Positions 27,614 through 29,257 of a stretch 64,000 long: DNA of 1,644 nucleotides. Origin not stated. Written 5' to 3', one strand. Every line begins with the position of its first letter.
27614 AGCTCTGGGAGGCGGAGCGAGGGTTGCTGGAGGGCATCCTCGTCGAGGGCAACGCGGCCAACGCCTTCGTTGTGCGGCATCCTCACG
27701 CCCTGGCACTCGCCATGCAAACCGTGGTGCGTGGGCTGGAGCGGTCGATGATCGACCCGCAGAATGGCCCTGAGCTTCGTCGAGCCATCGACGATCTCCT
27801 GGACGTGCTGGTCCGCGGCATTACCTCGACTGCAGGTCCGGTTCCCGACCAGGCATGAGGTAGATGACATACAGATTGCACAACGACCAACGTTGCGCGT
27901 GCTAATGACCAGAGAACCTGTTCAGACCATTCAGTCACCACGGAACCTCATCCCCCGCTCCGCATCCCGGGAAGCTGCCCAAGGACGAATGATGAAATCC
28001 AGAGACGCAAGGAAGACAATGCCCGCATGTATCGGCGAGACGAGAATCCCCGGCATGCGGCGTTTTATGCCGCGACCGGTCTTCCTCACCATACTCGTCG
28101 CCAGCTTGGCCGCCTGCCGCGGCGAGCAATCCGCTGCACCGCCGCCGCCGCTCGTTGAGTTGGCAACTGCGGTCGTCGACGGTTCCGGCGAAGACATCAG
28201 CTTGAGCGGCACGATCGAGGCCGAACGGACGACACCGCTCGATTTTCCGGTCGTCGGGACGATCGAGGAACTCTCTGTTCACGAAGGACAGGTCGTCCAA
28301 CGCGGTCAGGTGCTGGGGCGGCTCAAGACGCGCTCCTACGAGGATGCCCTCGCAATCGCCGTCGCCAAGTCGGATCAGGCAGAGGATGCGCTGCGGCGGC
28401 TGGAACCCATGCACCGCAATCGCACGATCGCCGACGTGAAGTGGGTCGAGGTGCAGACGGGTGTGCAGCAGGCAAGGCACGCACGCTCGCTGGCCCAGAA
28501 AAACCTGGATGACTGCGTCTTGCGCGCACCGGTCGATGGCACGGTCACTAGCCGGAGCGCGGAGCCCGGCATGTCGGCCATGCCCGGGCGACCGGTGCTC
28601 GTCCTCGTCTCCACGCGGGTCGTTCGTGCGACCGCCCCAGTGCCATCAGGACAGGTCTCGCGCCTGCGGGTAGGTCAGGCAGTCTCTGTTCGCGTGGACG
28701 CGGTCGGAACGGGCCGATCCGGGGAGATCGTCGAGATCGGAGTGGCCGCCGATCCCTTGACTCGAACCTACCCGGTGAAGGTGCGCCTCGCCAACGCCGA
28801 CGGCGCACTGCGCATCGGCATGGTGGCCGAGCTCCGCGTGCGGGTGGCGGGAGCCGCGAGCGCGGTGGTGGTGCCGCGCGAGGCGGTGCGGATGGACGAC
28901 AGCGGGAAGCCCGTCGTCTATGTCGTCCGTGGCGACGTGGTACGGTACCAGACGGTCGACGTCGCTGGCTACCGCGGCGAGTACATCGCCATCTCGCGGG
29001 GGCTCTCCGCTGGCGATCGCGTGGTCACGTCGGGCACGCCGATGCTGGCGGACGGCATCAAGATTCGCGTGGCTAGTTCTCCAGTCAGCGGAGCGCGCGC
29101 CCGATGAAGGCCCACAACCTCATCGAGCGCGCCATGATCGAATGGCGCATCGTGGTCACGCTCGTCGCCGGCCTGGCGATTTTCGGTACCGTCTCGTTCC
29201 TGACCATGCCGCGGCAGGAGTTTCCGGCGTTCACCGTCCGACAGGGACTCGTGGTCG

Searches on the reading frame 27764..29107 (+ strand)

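Call 71: search_protein_families(library=pfam, proteins=[window:27764-29107:+], max_evalue=0.001)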
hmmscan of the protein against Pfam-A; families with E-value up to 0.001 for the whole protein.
window:27764-29107:+ (447 aa): 3 families
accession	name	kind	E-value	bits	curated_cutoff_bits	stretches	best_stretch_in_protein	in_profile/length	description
PF16576.10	HlyD_D23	-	1.5e-21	77.1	30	1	144-355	5-214/214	Barrel-sandwich domain of CusB or HlyD membrane-fusion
PF13437.12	HlyD_3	-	2e-19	70.7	22.2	1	252-350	1-104/106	HlyD family secretion protein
PF13533.13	Biotin_lipoyl_2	-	4.1e-06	26.9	29.8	1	161-187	5-31/32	Biotin-lipoyl like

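Call 72: search_protein_families(library=padloc, proteins=[window:27764-29107:+], max_evalue=0.001)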
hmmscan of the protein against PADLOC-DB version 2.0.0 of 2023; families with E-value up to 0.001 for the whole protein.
window:27764-29107:+ (447 aa): 0 families
